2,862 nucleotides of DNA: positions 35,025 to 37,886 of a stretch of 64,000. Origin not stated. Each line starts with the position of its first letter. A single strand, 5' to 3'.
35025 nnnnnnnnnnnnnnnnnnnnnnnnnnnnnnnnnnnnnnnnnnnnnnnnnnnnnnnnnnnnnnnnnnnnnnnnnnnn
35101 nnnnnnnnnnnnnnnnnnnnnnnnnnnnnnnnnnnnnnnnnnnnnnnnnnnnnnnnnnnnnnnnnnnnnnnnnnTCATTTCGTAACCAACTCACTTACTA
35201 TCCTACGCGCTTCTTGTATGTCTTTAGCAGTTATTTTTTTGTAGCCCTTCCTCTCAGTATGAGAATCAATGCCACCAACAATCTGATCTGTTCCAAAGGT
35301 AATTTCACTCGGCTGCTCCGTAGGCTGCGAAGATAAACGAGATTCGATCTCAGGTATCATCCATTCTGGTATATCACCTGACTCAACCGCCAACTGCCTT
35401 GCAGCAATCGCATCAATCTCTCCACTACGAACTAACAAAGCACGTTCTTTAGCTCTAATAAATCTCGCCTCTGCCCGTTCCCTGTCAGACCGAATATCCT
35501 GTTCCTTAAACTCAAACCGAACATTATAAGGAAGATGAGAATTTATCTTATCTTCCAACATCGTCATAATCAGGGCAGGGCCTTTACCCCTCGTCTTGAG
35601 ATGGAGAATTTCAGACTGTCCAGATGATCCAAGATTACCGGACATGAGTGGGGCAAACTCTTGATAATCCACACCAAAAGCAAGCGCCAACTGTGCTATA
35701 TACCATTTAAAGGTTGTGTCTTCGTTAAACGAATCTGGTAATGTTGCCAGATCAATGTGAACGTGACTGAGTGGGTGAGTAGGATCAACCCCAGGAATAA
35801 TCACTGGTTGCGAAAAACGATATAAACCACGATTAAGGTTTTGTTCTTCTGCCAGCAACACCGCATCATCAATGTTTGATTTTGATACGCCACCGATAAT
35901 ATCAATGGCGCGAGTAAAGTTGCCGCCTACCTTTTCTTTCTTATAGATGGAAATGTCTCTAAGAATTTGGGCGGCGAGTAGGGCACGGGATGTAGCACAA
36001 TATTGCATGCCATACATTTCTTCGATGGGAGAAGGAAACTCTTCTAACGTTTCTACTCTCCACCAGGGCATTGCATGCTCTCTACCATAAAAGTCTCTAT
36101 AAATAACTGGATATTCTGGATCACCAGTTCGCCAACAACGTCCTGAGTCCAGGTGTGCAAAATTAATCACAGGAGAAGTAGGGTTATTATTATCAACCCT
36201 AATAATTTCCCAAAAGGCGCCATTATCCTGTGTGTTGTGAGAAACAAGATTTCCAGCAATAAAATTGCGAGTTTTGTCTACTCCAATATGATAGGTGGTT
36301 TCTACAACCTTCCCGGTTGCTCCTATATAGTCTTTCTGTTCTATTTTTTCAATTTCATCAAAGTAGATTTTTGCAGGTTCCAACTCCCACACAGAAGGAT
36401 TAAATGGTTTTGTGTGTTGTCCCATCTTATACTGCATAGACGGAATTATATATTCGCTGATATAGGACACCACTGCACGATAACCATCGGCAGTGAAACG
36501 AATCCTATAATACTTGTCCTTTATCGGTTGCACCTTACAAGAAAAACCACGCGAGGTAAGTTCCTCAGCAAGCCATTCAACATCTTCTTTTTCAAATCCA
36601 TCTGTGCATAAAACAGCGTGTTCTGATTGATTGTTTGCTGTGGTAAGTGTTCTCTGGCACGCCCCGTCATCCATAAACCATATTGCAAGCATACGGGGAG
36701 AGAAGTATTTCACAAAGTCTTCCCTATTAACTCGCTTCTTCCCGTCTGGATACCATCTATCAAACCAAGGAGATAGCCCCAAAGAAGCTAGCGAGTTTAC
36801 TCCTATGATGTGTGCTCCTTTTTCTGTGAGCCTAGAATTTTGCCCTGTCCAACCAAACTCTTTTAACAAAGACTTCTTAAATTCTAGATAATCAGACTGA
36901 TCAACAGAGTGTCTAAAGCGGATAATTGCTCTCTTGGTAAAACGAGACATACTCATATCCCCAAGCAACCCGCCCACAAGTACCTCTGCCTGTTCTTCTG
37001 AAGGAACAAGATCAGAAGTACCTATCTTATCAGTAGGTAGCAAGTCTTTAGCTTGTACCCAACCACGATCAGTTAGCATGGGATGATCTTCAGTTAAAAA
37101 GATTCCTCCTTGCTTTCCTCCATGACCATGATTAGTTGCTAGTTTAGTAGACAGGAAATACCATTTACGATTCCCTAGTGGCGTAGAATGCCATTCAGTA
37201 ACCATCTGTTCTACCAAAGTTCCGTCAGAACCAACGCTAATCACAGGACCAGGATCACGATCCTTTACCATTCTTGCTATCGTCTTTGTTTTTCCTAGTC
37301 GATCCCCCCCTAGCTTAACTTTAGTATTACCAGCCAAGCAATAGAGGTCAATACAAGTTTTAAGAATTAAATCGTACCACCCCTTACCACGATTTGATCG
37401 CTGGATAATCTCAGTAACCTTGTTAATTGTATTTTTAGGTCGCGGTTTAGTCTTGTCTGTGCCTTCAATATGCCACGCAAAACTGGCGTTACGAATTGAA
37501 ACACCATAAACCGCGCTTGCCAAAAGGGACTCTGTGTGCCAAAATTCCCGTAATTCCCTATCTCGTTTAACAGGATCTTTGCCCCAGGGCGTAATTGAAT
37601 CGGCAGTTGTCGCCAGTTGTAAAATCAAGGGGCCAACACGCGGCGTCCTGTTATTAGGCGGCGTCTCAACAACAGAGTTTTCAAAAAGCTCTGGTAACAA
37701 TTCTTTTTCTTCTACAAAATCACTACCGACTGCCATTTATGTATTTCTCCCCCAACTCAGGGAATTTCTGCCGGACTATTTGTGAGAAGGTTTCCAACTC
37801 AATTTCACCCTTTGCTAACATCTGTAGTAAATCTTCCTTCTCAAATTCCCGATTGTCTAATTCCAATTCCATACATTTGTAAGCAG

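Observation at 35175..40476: Three homing-endonuclease inteins in one phage: terminase, portal and dehydratase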

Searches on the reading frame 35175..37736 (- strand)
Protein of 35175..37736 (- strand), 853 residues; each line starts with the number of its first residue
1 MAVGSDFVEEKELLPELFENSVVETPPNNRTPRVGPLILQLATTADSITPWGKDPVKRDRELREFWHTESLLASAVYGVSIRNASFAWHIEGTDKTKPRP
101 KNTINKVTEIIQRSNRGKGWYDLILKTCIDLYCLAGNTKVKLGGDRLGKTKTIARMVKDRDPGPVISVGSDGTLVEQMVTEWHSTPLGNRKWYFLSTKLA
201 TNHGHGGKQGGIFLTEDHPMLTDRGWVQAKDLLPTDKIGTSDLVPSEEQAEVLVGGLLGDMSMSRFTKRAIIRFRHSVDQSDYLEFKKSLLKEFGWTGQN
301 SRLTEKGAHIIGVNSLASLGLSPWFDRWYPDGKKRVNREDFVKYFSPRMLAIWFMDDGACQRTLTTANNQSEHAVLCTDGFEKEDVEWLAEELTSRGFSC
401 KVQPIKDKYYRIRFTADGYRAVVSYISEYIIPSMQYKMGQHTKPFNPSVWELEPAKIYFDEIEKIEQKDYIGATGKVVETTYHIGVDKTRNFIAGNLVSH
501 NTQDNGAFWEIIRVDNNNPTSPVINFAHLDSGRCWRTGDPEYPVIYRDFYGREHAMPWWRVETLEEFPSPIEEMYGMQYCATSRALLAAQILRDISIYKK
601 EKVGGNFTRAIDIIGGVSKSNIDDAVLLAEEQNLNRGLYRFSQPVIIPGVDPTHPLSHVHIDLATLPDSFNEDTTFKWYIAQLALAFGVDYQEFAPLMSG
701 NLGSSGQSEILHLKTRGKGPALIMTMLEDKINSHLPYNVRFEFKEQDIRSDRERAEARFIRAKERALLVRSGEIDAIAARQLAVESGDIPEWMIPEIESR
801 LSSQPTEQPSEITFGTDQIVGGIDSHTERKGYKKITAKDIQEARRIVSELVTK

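Call 3: search_protein_families(library=pfam, proteins=[window:35175-37736:-], max_evalue=0.01)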
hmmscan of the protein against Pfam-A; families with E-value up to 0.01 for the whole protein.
window:35175-37736:- (853 aa): 2 families
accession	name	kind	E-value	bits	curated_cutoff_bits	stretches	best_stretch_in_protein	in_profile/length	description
PF03161.18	LAGLIDADG_2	-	2.6e-27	96.3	25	1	251-417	2-163/168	LAGLIDADG DNA endonuclease family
PF14890.11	Intein_splicing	-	2.8e-05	24.4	35.8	1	212-501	61-155/155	Intein splicing domain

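Call 8: search_protein_families(library=phrogs, proteins=[window:35175-37736:-], max_evalue=0.01)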
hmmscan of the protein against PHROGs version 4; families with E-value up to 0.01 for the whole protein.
window:35175-37736:- (853 aa): 1 family
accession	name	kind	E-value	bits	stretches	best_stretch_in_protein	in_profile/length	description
phrog_11023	-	DNA, RNA and nucleotide metabolism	1.2e-20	75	1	246-441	4-183/185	homing endonuclease with LAGLIDADG motif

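Call 10: search_protein_families(library=ncbifam, proteins=[window:35175-37736:-], max_evalue=0.01)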
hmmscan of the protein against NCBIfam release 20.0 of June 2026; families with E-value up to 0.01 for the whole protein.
window:35175-37736:- (853 aa): 2 families
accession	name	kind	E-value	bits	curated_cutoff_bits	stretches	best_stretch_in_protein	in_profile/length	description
NF011418.0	PRK14845.1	equivalog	0.00036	18.4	756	1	212-279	104-169/1049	translation initiation factor IF-2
NF005852.0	PRK07773.1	equivalog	0.00067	18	780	0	133-260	398-518/886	replicative DNA helicase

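Call 23: find_homologous_proteins(query=window:35175-37736:-, max_evalue=0.00001)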
Query window:35175-37736:- (853 aa): 51 proteins with E <= 0.00001 among 8000 candidates.
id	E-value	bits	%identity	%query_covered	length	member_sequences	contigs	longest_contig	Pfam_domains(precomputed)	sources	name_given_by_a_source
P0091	0.0e+0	1954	98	100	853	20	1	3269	PF03161.19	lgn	-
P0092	0.0e+0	1233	64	96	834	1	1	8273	PF03161.19,PF14890.12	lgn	-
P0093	0.0e+0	1152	59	97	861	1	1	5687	PF03161.19,PF14890.12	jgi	jgi:hypothetical protein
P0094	0.0e+0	1111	59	96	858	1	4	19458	PF03161.19,PF14890.12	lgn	-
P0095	0.0e+0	1072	96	43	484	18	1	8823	-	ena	-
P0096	0.0e+0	1048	57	93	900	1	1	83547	PF03161.19,PF14890.12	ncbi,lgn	-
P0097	9.3e-201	687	43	89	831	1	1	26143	PF03161.19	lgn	-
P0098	4.7e-199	682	43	91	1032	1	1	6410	PF03161.19,PF14890.12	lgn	-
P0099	6.0e-193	661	41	91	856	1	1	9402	PF03161.19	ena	-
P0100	8.7e-193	661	40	95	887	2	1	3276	PF03161.19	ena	-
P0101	6.8e-189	648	61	42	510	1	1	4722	-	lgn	-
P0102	4.6e-187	642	65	40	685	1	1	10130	PF10469.16,PF02834.23,PF13563.13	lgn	-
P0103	1.4e-185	637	41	91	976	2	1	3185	PF03161.19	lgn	-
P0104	1.6e-184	634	63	40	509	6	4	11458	-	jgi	-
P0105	7.2e-181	621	60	42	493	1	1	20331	-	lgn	-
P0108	2.0e-177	610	40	90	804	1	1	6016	PF03161.19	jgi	jgi:hypothetical protein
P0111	2.0e-172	594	40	88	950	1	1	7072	PF03161.19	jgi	jgi:hypothetical protein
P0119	2.0e-152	527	40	84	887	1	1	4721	PF03161.19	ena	-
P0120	7.8e-135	469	36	88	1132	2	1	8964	PF03161.19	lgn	-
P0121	9.2e-125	436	41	69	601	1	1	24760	PF03161.19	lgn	-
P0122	2.2e-40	157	31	54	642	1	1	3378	PF03167.26,PF03161.19,PF14890.12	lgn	-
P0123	4.3e-40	156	32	47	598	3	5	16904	PF03167.26,PF03161.19,PF14890.12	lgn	-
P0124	1.9e-39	154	33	51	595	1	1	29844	PF03167.26,PF03161.19,PF14890.12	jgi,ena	-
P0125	2.9e-37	146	33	43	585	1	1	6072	PF03167.26,PF03161.19,PF14890.12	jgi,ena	-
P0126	1.4e-34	138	32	44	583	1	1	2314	PF03167.26,PF03161.19,PF14890.12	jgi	jgi:uracil-DNA glycosylase family 4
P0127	2.4e-34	137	30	44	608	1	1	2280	PF03167.26,PF03161.19,PF14890.12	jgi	jgi:uracil-DNA glycosylase family 4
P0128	1.6e-33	134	31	46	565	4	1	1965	PF03167.26,PF03161.19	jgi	jgi:uracil-DNA glycosylase family 4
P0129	3.4e-33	133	31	46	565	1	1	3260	PF03167.26,PF03161.19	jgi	jgi:uracil-DNA glycosylase family 4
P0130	5.2e-33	132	32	43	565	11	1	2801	PF03167.26,PF03161.19,PF14890.12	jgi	jgi:uracil-DNA glycosylase family 4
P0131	2.9e-32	130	31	46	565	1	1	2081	PF03167.26,PF03161.19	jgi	jgi:uracil-DNA glycosylase family 4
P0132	6.2e-32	129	31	46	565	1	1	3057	PF03167.26,PF03161.19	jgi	jgi:uracil-DNA glycosylase family 4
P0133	7.0e-32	129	31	46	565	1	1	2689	PF03167.26,PF03161.19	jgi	jgi:uracil-DNA glycosylase family 4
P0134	1.2e-31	128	31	46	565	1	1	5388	PF03167.26,PF03161.19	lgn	-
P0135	2.5e-31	127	29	56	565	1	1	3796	PF03167.26,PF03161.19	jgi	jgi:uracil-DNA glycosylase family 4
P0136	5.1e-31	126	28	51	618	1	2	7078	PF03167.26,PF03161.19,PF14890.12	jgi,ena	-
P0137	6.2e-30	122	31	43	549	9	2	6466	PF03167.26,PF03161.19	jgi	jgi:uracil-DNA glycosylase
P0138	6.7e-30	122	31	43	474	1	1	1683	PF03167.26,PF03161.19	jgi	jgi:uracil-DNA glycosylase family 4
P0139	1.0e-27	115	29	56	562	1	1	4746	PF03167.26,PF03161.19,PF14890.12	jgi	jgi:uracil-DNA glycosylase family 4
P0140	3.1e-11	60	28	34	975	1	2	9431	PF05876.19,PF03161.19,PF14890.12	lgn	-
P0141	2.7e-10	57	27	45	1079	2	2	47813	PF00176.30,PF03161.19,PF00271.38,PF14890.12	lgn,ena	-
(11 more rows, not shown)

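Call 46: find_encoding_contigs(protein=P0095, flank=10000, max_places=3)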
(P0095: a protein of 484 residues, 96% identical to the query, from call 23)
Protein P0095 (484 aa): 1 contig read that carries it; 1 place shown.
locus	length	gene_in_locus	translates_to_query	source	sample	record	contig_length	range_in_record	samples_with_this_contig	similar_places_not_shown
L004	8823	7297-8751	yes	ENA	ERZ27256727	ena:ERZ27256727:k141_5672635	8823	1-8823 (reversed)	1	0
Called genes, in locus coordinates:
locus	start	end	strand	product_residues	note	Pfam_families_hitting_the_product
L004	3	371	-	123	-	?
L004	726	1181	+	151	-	-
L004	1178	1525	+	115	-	-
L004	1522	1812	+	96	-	-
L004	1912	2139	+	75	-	-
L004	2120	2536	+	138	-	-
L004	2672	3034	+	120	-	-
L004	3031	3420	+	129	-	-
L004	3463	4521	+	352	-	-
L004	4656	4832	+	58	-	-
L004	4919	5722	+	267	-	-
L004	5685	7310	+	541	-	-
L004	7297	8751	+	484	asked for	-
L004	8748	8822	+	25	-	?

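Call 65: find_encoding_contigs(protein=P0096, flank=6000, max_places=2)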
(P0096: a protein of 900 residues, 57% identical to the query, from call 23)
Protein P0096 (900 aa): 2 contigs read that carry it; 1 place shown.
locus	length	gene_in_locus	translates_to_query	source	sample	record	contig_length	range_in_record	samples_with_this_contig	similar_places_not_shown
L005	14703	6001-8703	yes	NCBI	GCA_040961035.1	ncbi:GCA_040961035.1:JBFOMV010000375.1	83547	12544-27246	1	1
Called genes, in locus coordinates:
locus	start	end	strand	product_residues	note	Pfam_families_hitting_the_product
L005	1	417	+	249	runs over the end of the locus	-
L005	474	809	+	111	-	-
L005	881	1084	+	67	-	-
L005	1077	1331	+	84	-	-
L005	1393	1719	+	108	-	-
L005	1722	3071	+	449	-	-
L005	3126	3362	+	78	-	-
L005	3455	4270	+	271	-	-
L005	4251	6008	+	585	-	-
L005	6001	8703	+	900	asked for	PF14890:Intein_splicing (faint), PF03161:LAGLIDADG_2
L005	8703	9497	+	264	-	-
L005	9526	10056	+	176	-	-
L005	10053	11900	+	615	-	-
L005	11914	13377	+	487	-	-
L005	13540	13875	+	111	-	-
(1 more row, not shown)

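Call 74: search_protein_families(library=phrogs, proteins=[P0095], max_evalue=0.001)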
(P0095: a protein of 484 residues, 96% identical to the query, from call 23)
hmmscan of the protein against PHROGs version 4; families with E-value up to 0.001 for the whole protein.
P0095 (484 aa): 1 family
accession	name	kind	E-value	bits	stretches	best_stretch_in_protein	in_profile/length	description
phrog_2662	-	head and packaging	0.00087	19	0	57-146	55-144/717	portal protein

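Call 76: search_solved_structures(query=A3, max_evalue=10, show_alignments=1)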
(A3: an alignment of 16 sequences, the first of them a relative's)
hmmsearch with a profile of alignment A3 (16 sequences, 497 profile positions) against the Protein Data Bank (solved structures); distinct sequences matched with E-value up to 10: 2.
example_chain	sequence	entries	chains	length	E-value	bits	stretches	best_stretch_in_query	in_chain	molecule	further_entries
7pze_A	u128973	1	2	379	0.23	13.3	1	216-257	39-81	Chromosome 8, whole genome shotgun sequence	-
9q8b_A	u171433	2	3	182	0.53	12.1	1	352-471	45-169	Methyl-accepting chemotaxis protein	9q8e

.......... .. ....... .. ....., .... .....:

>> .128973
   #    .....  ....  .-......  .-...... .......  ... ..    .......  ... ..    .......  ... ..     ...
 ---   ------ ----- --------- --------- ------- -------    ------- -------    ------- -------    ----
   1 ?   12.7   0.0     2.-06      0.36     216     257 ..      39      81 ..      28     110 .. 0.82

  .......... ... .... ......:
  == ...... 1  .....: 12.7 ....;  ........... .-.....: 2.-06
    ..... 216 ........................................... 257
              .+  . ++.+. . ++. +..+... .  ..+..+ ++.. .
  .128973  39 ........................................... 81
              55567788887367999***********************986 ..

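Call 77: search_protein_families(library=pfam, alignment_id=A3, max_evalue=1)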
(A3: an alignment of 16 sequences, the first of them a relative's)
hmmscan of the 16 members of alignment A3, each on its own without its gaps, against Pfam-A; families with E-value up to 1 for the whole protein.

A. member 1, P0095 (484 aa): 0 families

B. families by the number of members that match (of 16 scanned): 11 families
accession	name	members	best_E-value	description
PF13563.12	2_5_RNA_ligase2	7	8.4e-14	2'-5' RNA ligase superfamily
PF02834.22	LigT_PEase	7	5.5e-07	LigT like Phosphoesterase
PF23474.1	Acb1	6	1.9e-06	Anti-CBASS protein Acb1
PF10469.15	AKAP7_NLS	5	2e-06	AKAP7 2'5' RNA ligase-like domain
PF04860.17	Phage_portal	1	2.6e-05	Phage portal protein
PF07823.17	CPDase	1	0.019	Cyclic phosphodiesterase-like protein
PF22547.2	2H-SAK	1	0.059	Swiss Army Knife, 2H phosphoesterase domain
PF12824.13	MRP-L20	1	0.07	Mitochondrial ribosomal protein subunit L20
PF16693.10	Yop-YscD_ppl_1st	1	0.18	YscD/CdsD-like Bon-like domain 1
PF05812.17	Herpes_BLRF2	1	0.24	Herpesvirus BLRF2 protein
PF19460.4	DUF5997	1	0.33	Family of unknown function (DUF5997)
